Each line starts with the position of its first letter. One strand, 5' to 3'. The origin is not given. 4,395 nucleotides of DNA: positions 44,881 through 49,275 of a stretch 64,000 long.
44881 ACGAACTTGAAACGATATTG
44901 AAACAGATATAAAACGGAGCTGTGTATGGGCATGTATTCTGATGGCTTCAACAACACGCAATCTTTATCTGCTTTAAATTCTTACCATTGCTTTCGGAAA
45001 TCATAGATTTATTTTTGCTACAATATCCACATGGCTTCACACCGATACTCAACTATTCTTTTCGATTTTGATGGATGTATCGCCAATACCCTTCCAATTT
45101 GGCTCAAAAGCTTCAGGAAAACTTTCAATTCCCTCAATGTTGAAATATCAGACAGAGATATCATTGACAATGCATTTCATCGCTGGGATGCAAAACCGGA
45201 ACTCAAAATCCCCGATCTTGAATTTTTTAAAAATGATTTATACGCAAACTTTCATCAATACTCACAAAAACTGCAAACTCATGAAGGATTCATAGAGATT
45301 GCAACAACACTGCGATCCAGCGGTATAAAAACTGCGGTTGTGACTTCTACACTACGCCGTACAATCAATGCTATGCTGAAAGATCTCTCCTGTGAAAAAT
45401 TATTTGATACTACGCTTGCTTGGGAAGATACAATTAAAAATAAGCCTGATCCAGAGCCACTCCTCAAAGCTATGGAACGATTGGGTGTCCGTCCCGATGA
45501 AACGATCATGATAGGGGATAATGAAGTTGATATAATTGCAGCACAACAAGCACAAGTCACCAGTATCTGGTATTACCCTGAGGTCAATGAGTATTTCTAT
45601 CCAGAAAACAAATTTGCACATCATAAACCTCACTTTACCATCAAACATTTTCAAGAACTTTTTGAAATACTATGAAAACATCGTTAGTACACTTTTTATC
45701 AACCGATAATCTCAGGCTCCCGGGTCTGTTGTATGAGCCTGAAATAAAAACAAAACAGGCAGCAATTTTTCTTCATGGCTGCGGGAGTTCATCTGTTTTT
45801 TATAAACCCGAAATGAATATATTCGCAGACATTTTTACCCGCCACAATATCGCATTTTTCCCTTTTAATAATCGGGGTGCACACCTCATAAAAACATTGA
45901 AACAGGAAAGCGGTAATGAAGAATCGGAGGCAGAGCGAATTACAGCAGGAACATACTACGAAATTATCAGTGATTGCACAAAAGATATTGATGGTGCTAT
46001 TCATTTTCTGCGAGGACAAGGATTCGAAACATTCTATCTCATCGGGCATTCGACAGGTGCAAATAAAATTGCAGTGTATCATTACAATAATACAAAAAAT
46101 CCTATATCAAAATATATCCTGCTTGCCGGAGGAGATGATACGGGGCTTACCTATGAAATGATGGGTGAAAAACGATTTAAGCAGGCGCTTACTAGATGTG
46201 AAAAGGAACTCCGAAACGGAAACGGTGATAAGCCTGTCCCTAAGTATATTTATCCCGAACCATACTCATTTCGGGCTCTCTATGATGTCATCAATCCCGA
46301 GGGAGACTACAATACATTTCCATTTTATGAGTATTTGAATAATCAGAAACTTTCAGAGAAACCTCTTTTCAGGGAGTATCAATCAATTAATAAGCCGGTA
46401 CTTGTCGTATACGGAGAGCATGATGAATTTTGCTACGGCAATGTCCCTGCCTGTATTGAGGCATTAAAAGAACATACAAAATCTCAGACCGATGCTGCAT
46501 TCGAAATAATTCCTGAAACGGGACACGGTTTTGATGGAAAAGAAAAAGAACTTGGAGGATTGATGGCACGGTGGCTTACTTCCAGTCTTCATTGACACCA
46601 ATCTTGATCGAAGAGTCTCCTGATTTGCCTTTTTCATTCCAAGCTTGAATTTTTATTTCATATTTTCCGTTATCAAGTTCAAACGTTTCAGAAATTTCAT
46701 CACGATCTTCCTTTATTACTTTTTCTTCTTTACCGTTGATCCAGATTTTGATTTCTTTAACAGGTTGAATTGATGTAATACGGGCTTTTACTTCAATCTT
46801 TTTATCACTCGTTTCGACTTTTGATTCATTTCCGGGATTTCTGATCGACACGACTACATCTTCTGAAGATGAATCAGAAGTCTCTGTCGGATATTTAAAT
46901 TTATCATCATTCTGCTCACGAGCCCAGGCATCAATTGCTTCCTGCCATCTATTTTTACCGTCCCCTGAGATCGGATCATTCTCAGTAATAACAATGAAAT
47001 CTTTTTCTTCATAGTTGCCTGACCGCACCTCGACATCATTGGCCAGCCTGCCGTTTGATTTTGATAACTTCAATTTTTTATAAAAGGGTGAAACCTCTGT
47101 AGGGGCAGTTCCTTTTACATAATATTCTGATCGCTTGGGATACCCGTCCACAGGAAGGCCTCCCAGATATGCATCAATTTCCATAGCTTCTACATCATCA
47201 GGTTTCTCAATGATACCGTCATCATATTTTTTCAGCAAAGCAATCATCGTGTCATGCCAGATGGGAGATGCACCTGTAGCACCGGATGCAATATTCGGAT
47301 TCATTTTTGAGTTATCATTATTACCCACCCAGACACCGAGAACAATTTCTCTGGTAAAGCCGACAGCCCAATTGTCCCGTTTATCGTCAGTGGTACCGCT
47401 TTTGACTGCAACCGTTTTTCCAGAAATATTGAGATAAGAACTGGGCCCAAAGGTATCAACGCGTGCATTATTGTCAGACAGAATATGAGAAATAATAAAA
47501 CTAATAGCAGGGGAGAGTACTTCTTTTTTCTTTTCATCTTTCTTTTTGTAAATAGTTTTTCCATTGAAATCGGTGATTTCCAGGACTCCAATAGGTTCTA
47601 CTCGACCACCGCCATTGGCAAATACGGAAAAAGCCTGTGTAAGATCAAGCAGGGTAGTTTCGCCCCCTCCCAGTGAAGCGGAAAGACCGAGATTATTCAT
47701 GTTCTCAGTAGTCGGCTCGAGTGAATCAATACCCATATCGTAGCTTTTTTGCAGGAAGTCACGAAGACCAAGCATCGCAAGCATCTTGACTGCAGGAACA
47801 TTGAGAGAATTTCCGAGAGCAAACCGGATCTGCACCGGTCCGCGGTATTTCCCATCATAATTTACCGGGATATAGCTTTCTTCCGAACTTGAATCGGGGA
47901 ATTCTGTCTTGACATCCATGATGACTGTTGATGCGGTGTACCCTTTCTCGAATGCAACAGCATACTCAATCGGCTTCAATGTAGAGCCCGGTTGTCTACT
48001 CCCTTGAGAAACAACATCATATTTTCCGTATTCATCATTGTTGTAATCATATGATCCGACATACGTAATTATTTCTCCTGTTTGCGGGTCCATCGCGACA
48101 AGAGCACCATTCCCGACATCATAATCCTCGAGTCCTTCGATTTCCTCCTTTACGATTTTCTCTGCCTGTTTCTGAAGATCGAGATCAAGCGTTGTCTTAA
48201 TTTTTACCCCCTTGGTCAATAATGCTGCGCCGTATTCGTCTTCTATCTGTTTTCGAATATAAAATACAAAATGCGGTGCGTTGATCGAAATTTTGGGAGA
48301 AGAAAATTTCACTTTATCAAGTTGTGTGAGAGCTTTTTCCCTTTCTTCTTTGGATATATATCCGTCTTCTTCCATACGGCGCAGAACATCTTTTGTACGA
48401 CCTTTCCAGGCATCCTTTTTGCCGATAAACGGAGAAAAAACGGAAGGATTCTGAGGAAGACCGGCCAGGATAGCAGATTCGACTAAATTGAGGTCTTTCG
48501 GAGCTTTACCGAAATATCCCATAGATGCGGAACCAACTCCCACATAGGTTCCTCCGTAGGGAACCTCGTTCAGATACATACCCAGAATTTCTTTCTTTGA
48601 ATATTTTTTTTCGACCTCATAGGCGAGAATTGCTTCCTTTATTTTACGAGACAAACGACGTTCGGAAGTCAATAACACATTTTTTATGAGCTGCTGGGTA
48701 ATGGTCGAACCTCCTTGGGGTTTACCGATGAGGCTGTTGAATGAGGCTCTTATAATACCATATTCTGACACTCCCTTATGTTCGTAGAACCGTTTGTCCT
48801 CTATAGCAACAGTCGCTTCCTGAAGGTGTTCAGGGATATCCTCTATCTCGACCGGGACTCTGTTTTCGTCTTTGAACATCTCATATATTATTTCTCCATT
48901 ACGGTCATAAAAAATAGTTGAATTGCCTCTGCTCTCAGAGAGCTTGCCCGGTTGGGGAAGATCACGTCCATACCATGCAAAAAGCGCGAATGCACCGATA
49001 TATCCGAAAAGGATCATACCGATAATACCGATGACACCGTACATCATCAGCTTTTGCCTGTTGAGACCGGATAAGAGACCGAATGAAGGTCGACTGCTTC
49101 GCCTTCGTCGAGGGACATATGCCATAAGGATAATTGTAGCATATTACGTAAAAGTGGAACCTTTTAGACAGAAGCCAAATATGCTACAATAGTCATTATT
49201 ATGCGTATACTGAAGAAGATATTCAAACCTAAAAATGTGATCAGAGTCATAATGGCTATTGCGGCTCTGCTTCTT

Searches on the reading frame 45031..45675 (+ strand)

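Call 26: search_protein_families(library=pfam, proteins=[window:45031-45675:+], max_evalue=0.0001)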
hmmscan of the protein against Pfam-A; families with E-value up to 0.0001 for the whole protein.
window:45031-45675:+ (214 aa): 4 families
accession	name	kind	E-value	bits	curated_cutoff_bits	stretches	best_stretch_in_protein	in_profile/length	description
PF13419.12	HAD_2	-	3.6e-37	128.6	23.8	1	9-180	1-177/178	Haloacid dehalogenase-like hydrolase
PF00702.32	Hydrolase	-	3.6e-24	86.6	26.4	1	7-174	2-190/191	haloacid dehalogenase-like hydrolase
PF13242.12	Hydrolase_like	-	2.2e-09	37.6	22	1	137-209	3-74/75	HAD-hyrolase-like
PF12710.13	HAD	-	8.8e-07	30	27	1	9-170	1-187/189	haloacid dehalogenase-like hydrolase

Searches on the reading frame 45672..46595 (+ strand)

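Call 26: search_protein_families(library=pfam, proteins=[window:45672-46595:+], max_evalue=0.0001)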
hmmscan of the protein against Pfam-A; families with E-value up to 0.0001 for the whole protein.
window:45672-46595:+ (307 aa): 3 families
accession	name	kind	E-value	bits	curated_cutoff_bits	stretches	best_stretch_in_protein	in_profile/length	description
PF08538.16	DUF1749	-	1.4e-09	38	24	1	103-293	84-284/299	Protein of unknown function (DUF1749)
PF12146.15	Hydrolase_4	-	3e-08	33.7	27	1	27-286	3-233/239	Serine aminopeptidase, S33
PF00561.26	Abhydrolase_1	-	5.1e-05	23.5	25.8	0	110-166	62-118/245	alpha/beta hydrolase fold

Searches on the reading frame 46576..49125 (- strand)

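Call 26: search_protein_families(library=pfam, proteins=[window:46576-49125:-], max_evalue=0.0001)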
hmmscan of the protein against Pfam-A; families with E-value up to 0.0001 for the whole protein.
window:46576-49125:- (849 aa): 2 families
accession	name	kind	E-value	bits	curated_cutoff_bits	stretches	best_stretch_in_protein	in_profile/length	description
PF00912.28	Transgly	-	9.6e-60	201.5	27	1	77-251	2-177/178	Transglycosylase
PF00905.27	Transpeptidase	-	2.8e-23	83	22.1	1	340-603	1-281/299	Penicillin binding protein transpeptidase domain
